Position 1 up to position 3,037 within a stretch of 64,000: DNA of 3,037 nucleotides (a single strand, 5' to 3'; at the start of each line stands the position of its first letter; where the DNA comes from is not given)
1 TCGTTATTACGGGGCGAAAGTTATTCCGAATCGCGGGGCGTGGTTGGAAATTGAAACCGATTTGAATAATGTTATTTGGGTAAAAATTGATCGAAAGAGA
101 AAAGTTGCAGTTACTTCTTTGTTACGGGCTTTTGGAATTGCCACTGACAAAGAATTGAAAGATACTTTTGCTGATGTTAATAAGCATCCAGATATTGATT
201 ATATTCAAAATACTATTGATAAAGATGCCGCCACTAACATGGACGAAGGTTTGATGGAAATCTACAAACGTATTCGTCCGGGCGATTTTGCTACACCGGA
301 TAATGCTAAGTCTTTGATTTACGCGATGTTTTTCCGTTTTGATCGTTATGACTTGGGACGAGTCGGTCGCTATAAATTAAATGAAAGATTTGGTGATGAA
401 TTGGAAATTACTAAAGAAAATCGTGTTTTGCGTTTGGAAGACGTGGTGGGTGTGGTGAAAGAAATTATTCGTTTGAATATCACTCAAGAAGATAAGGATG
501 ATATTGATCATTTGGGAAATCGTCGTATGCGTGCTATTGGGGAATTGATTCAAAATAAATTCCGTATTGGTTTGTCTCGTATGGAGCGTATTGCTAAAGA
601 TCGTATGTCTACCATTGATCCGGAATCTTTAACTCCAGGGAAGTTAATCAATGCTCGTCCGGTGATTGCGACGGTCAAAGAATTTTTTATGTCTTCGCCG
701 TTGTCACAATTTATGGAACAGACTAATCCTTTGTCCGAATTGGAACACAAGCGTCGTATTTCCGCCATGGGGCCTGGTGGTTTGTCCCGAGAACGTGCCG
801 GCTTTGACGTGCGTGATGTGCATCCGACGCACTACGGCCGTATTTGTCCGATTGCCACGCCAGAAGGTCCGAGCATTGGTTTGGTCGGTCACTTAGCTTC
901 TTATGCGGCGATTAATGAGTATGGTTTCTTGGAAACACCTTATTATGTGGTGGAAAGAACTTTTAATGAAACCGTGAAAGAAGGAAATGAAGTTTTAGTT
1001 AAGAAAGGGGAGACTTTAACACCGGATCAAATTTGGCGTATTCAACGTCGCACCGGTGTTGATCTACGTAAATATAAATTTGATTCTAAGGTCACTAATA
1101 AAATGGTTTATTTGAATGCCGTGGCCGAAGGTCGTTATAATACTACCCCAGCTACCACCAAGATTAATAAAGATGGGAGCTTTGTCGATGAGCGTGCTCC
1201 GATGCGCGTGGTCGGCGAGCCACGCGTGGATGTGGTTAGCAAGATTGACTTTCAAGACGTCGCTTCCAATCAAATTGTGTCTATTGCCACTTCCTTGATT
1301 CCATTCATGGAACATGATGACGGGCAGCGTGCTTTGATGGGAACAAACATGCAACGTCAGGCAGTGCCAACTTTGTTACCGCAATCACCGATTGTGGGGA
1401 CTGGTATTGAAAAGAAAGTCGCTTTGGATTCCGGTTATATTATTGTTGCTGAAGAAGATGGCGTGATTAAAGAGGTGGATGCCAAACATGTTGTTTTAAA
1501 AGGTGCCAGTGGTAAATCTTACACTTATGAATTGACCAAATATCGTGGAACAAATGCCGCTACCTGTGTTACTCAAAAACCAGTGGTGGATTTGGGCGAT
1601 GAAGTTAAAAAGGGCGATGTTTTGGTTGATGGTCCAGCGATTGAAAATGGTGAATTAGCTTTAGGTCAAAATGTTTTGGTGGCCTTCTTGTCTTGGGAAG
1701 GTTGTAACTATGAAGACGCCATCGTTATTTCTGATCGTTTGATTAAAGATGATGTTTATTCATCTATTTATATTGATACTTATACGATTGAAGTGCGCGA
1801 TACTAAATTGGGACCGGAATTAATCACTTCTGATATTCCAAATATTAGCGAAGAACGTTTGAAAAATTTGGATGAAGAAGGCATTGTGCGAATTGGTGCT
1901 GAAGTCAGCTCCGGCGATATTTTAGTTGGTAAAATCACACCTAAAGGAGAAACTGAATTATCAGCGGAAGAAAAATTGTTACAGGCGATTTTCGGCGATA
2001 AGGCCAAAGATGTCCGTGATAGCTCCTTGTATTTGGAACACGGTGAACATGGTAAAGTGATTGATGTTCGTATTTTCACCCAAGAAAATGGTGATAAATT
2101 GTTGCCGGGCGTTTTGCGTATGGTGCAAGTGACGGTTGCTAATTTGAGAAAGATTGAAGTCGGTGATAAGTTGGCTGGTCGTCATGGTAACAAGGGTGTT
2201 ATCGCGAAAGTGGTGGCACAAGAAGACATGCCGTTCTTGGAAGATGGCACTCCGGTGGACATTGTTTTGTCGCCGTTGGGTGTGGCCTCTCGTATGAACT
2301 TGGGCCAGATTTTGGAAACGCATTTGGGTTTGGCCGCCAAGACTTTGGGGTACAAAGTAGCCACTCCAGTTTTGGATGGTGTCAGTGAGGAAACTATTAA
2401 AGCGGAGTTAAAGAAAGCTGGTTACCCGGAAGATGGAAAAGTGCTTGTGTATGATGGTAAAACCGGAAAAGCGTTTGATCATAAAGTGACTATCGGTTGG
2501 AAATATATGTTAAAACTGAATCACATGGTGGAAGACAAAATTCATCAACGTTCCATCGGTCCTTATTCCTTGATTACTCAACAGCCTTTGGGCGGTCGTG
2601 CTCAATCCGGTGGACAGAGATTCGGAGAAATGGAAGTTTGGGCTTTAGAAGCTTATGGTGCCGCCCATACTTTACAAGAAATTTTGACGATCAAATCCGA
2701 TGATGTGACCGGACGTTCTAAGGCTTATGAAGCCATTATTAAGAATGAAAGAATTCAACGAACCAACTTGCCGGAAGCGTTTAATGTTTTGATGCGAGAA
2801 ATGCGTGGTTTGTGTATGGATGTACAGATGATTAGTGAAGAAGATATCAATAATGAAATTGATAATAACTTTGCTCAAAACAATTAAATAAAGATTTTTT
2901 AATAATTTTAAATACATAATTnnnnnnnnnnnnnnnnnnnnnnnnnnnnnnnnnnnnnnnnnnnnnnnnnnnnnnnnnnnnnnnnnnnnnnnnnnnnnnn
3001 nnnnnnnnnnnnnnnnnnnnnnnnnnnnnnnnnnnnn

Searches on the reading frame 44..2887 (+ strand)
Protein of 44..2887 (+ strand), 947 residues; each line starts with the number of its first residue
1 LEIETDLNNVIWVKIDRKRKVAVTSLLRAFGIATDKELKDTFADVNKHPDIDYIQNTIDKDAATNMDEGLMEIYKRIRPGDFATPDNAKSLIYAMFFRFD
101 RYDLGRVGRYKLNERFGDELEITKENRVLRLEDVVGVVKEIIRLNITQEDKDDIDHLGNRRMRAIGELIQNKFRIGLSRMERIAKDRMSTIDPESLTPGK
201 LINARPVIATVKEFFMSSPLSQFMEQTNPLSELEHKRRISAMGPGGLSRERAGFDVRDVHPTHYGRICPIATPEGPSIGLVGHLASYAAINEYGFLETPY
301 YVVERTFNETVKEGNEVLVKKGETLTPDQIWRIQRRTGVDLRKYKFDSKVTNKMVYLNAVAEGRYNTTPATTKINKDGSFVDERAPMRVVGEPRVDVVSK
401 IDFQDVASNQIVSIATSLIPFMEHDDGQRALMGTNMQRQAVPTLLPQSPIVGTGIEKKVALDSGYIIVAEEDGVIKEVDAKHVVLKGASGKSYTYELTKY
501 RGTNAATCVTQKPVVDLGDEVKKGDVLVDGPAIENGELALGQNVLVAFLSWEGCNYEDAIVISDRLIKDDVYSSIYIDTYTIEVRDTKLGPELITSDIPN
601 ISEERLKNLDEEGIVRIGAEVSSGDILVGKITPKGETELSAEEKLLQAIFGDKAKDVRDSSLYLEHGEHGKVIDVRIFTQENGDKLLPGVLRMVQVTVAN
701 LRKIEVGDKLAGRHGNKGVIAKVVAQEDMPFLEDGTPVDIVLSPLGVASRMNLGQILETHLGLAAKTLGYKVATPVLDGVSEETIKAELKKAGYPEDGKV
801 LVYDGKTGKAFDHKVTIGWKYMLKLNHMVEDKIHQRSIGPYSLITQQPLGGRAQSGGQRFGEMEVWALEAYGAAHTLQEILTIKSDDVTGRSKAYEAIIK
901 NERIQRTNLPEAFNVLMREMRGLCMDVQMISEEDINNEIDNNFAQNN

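Call 13: search_protein_families(library=pfam, proteins=[window:44-2887:+])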
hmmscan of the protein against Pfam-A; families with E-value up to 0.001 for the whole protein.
window:44-2887:+ (947 aa): 5 families
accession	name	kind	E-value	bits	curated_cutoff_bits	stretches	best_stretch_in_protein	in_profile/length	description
PF00562.33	RNA_pol_Rpb2_6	-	3.3e-126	421.8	23.4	1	468-854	1-373/373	RNA polymerase Rpb2, domain 6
PF04565.21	RNA_pol_Rpb2_3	-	7.1e-29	100.2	21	1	222-290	1-68/68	RNA polymerase Rpb2, domain 3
PF04560.25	RNA_pol_Rpb2_7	-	4.1e-27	94.9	32.1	1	856-931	1-86/87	RNA polymerase Rpb2, domain 7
PF04561.19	RNA_pol_Rpb2_2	-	4.4e-21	75.8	21.7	1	2-163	33-190/190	RNA polymerase Rpb2, domain 2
PF10385.14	RNA_pol_Rpb2_45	-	2.8e-10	40.5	28.2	1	347-407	6-66/66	RNA polymerase beta subunit external 1 domain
